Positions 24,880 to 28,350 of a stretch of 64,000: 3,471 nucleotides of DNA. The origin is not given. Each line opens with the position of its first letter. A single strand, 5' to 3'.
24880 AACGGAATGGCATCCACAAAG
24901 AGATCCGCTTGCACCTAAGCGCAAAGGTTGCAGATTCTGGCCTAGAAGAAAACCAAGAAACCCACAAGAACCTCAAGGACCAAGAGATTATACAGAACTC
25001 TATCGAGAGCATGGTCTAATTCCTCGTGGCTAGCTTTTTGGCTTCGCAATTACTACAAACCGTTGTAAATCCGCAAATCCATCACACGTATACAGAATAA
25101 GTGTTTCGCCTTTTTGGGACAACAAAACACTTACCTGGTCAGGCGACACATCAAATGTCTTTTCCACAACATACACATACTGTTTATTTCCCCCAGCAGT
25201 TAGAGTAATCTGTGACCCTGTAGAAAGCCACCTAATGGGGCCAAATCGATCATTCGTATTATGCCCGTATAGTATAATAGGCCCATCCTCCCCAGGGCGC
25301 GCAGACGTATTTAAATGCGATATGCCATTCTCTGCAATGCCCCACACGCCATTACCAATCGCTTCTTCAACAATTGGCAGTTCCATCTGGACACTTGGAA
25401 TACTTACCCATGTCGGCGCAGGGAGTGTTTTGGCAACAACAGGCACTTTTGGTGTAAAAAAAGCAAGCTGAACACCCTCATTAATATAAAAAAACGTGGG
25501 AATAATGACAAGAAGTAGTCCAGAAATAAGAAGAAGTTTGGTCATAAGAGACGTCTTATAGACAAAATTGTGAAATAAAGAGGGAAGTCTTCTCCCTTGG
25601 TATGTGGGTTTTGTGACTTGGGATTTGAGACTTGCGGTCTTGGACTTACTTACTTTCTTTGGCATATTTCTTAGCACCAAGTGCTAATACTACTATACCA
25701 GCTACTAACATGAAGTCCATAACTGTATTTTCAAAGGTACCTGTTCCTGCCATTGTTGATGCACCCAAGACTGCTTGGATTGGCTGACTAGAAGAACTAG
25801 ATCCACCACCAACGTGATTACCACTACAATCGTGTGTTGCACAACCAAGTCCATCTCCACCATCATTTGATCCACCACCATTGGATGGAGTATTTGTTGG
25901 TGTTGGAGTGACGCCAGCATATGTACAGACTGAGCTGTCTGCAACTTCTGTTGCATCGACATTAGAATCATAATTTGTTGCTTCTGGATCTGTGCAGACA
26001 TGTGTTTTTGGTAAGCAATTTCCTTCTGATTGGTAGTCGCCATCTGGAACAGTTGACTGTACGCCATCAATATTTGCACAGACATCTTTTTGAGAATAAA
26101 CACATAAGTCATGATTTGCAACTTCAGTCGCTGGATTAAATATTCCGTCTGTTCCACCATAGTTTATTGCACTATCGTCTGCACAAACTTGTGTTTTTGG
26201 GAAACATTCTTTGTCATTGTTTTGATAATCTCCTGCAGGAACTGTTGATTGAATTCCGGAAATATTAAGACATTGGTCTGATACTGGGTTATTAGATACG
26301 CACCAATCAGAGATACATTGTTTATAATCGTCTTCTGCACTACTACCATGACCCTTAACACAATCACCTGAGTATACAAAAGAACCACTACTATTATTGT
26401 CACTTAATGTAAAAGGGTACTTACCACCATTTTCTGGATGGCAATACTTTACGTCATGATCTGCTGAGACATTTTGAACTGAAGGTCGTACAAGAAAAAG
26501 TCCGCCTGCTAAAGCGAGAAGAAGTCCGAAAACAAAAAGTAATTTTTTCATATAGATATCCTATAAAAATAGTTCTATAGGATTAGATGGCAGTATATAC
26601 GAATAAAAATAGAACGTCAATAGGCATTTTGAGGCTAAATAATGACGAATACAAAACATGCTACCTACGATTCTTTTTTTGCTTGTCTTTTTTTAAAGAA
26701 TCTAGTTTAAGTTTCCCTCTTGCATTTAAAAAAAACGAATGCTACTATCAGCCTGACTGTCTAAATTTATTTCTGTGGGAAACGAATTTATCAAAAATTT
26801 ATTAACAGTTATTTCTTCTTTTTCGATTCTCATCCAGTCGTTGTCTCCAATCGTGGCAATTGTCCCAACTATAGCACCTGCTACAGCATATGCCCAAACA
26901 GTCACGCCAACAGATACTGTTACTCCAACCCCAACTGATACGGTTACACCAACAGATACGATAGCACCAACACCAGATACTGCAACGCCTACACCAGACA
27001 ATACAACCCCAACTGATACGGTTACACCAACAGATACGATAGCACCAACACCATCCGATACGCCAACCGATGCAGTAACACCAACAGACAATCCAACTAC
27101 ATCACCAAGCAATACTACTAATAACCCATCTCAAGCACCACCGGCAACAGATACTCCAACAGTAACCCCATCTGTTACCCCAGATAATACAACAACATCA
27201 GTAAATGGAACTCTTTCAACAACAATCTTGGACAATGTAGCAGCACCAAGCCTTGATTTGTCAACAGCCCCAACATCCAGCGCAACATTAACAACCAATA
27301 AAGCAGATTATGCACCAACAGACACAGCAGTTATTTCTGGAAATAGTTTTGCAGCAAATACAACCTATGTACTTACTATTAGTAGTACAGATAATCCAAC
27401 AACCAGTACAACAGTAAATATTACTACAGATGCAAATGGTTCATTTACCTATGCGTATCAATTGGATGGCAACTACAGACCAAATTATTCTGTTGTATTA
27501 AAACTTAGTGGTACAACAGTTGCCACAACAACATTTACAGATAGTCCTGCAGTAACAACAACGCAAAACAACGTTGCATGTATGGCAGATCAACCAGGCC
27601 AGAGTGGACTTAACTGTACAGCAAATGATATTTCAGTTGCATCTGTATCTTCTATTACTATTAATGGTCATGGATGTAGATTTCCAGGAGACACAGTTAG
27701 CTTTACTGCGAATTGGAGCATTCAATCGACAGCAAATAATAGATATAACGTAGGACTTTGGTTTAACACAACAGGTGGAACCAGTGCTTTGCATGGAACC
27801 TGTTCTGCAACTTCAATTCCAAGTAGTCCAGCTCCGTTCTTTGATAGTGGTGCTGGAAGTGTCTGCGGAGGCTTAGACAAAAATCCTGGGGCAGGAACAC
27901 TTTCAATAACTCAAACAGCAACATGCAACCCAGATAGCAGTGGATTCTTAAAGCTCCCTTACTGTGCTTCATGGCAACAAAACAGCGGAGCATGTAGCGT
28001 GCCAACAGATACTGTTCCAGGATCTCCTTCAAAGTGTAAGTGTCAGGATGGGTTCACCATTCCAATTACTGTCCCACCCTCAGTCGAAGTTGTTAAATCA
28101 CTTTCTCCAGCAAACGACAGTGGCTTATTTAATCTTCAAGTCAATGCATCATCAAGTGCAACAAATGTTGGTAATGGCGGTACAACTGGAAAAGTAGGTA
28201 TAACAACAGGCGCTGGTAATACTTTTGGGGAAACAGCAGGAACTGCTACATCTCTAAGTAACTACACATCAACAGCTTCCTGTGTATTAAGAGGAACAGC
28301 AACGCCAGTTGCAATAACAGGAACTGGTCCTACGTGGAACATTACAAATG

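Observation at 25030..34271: Sortase-bracketed surface-protein island whose substrates share a Q(Q)AVLGA(S/T) motif before the membrane anchor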

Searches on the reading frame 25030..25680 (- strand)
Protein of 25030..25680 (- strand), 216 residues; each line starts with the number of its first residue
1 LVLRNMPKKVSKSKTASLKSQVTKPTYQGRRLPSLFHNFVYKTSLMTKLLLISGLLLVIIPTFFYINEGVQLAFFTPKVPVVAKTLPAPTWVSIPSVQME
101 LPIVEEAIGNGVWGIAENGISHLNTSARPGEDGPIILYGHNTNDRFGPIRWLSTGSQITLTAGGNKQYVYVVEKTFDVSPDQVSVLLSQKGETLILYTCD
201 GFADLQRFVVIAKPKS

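Call 4: search_protein_families(library=pfam, proteins=[window:25030-25680:-], max_evalue=0.01)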
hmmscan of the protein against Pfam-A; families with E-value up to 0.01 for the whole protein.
window:25030-25680:- (216 aa): 1 family
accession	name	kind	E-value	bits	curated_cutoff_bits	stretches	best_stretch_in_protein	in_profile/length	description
PF04203.18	Sortase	-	5.6e-21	75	26.6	1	93-214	2-124/125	Sortase domain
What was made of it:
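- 25030..25680 (-): Sortase 1, with an N-terminal membrane anchor and the ................... active-site region. It is the dedicated partner of protein A. A's stop lies inside the sortase's 5' end, giving a 20-35 nt overlap. PF04203 at 75 bits (call 4).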

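Call 5: search_protein_families(library=ncbifam, proteins=[window:25030-25680:-], max_evalue=0.01)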
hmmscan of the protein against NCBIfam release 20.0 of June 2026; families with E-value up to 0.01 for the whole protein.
window:25030-25680:- (216 aa): 7 families
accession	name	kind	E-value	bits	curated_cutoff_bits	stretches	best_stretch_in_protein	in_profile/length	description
TIGR01076.1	sortase_fam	subfamily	2.6e-12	46.7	39.35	1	92-211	3-124/136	sortase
NF033746.1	class_D_sortase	subfamily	1.5e-11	44.3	165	1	91-214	12-133/135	class D sortase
NF058671.1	sortase_SrtD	exception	5e-11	42.6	140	1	92-203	67-172/187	class D sortase, LPxTATN-specific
TIGR03784.1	marine_sortase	equivalog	3.6e-07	30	158.25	1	119-205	77-162/174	class GN sortase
NF033747.1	class_E_sortase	subfamily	9.2e-07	28.9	160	1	92-213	74-204/211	class E sortase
NF033745.1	class_C_sortase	subfamily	1.3e-05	25.1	160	1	92-210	96-216/220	class C sortase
NF033748.1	class_F_sortase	subfamily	0.00037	20.2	166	1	88-203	10-137/155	class F sortase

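Call 19: find_related_loci(query=A1, collection=metagenome_contigs, flank=6000)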
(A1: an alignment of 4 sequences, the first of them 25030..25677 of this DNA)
Query A1 (215 aa) in metagenome_contigs; peptide patterns used: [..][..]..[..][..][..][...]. (x = any residue, [..] = any of these).
368 stretches matched a pattern; 293 encode a relative of the query (tblastn E <= 1e-3); the best 80 are kept; 80 distinct loci.
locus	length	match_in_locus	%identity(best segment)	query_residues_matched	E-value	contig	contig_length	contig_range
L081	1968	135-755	66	5-211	1e-92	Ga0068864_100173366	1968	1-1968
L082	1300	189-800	67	5-213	9e-94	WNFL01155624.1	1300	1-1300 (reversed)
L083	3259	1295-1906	67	5-213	6e-86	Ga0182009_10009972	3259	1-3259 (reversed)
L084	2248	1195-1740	62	35-214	3e-73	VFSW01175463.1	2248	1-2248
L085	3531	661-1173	60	43-213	3e-68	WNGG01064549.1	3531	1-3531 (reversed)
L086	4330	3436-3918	62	53-213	1e-66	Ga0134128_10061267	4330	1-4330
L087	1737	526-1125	54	5-213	4e-65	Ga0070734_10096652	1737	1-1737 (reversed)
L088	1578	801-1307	56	46-214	4e-65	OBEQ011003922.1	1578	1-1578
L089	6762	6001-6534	53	41-215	4e-61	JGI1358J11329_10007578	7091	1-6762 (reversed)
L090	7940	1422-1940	51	41-213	8e-53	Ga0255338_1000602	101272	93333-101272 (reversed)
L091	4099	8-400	56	83-213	2e-49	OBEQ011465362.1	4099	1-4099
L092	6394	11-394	57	88-215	6e-49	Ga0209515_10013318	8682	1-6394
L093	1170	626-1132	47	47-213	2e-45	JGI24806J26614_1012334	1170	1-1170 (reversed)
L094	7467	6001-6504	44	48-215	7e-42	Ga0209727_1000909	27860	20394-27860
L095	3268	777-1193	47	74-211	2e-38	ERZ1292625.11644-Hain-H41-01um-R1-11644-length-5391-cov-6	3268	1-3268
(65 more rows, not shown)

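Call 54: search_solved_structures(query=window:25030-25677:-, max_evalue=0.01, show_alignments=1)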
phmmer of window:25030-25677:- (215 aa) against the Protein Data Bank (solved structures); distinct sequences matched with E-value up to 0.01: 15.
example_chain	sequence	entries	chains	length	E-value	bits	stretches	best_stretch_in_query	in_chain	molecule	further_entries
4d70_A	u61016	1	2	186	2.2e-06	30.5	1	108-212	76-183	SORTASE FAMILY PROTEIN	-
2kw8_A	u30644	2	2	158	7.8e-05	25.5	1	91-210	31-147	LPXTG-site transpeptidase family protein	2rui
5hu4_A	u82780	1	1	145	0.00021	24.1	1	132-211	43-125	Cysteine protease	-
4tqx_A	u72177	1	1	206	0.00038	23.3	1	80-207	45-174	Sortase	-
5dv0_A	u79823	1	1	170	0.00075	22.3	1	82-210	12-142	Sortase SrtA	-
7s54_A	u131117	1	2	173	0.00093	22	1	83-202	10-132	Class A sortase, sortase A chimera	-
4o8l_A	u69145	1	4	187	0.00098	21.9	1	82-210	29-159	Sortase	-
7s53_A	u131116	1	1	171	0.0011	21.8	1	80-210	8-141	Class A sortase, sortase A chimera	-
7t8y_A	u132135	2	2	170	0.0014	21.4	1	80-211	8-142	Sortase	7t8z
3rcc_A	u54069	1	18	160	0.0015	21.3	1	83-211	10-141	Sortase SrtA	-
7v6k_A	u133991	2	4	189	0.0016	21.2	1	79-211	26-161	Sortase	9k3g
3fn5_A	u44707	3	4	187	0.0017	21.2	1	80-211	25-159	Sortase A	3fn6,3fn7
7s56_A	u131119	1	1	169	0.0018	21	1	83-211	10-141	Class A sortase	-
8snq_A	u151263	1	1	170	0.0019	21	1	80-211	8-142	Sortase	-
7s57_A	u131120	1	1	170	0.0029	20.4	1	80-209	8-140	Class A sortase, sortase A chimera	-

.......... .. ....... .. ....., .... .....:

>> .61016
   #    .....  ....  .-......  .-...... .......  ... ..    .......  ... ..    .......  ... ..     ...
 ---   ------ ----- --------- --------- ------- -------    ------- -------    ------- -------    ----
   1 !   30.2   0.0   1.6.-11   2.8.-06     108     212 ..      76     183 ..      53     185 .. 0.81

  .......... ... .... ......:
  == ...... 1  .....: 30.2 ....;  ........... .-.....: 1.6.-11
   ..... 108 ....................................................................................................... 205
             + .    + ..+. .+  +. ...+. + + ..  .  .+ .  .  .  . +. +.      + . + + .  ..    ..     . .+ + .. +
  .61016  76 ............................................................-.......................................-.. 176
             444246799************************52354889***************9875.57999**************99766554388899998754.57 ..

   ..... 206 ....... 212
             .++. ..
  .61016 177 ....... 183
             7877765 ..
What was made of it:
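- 25030..25680 (-): The closest solved structures by sequence are 4d70 and 2kw8 (call 54).
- Closest known: Class-specific sorting-motif variants with dedicated sortases. Same: Sortase 1 is closest by sequence to class D-like structures (4d70, 2kw8; call 54).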

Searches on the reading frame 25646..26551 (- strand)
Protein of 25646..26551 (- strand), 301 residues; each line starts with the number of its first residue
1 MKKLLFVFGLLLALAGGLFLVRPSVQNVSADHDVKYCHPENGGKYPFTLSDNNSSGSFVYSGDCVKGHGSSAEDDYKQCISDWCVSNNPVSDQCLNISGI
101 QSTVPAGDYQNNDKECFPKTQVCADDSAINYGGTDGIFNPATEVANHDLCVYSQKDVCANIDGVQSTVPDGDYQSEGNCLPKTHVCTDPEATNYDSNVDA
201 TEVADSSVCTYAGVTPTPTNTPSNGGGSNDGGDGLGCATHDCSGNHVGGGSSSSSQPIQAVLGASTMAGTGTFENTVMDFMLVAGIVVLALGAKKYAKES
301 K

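Call 4: search_protein_families(library=pfam, proteins=[window:25646-26551:-], max_evalue=0.01)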
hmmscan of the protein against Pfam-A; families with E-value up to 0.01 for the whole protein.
window:25646-26551:- (301 aa): 1 family
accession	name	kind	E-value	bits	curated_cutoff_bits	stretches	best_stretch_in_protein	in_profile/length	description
PF00819.22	Myotoxins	-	0.00039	21.1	25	0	175-190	7-22/43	Myotoxin, crotamine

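Call 5: search_protein_families(library=ncbifam, proteins=[window:25646-26551:-], max_evalue=0.01)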
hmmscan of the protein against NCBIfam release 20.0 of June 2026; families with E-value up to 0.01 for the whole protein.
window:25646-26551:- (301 aa): 0 families
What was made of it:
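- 25646..26551 (-): Protein A, a 301-aa secreted Cys-rich substrate. It has a signal peptide, small beta domains, a disordered linker, then box, MAGTG, TM helix and basic tail. No Pfam or NCBIfam match (calls 4, 5).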

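Call 63: find_homologous_proteins(query=window:25649-26551:-, max_evalue=0.001)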
Query window:25649-26551:- (301 aa): 56 proteins with E <= 0.001 among 4011 candidates.
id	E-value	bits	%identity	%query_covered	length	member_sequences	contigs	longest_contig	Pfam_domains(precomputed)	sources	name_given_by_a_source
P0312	7.6e-202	687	100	100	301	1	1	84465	-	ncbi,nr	ncbi:MAG TPA: hypothetical protein VLB73_02565 [Patescibacteria group bacterium]|nr:hypothetical pro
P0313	2.2e-50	190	45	100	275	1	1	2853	-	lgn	-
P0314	4.7e-39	152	91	29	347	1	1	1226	-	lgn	-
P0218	5.7e-37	145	36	98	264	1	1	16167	-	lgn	-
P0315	1.1e-28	118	53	47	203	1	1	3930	-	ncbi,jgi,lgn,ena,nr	ncbi:MAG TPA: hypothetical protein VEW42_03935 [Candidatus Eisenbacteria bacterium]|nr:hypothetical 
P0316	3.7e-28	117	71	30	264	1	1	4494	-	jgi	jgi:hypothetical protein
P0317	6.8e-28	116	45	44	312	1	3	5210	-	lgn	-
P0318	3.5e-27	113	33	95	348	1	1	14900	-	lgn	-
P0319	2.0e-23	101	66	26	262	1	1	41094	-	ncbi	-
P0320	1.1e-21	95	68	22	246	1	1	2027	-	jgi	-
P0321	4.3e-20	90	57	22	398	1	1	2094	-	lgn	-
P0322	1.3e-19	88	31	99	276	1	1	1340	-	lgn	-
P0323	2.5e-19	88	38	68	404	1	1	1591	-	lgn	-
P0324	6.5e-19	86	38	59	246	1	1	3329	-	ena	-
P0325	6.4e-18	83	77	15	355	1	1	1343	-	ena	-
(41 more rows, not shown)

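Call 76: predict_structure(alignment_id=A5)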
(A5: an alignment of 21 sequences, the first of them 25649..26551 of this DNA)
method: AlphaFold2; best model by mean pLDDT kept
length: 301 residues; sequences in the alignment: 21
mean_pLDDT: 64.6   pTM: 0.36
mean pLDDT of the five models: 64.6, 63.9, 63.7, 63.3, 62.4
residues with pLDDT >= 90: 55; 70-90: 73; 50-70: 68; < 50: 105
segments of 3 or more residues with pLDDT < 50: 22-44, 56-61, 201-215, 220-271
pLDDT, mean of each block of 10 residues (from residue 1): 76 71 42 41 48 49 52 56 59 87 94 97 97 96 97 83 82 84 61 53 46 47 42 40 38 38 40 67 85 74 51
secondary structure, 60 per line:
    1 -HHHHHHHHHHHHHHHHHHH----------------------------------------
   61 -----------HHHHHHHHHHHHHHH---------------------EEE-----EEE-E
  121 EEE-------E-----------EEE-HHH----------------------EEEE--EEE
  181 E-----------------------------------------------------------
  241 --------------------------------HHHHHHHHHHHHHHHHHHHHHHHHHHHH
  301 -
elements in order: H2-20 H72-86 E108-110 E116-118 E120-123 E143-145 E172-175 E178-181 H273-300
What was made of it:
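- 25646..26551 (-): AF2 model (call 76): helix 2-20, a confident domain around residues 90-180, disordered 201-271, TM 273-300.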

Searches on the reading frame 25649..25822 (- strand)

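Call 15: search_protein_families(library=ncbifam, proteins=[window:25649-25822:-], max_evalue=10)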
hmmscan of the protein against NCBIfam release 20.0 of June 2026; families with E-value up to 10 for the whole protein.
seq(58 aa): 1 family
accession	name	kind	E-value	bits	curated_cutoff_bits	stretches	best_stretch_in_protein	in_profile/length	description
NF058571.1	GVDTG_CTERM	domain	0.62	10.4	29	1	28-50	12-34/44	GVDTG sorting domain-containing protein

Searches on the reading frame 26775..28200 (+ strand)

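Call 75: search_protein_families(library=pfam, proteins=[window:26775-28200:+], max_evalue=0.1)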
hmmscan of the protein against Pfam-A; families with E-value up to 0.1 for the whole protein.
window:26775-28200:+ (475 aa): 0 families
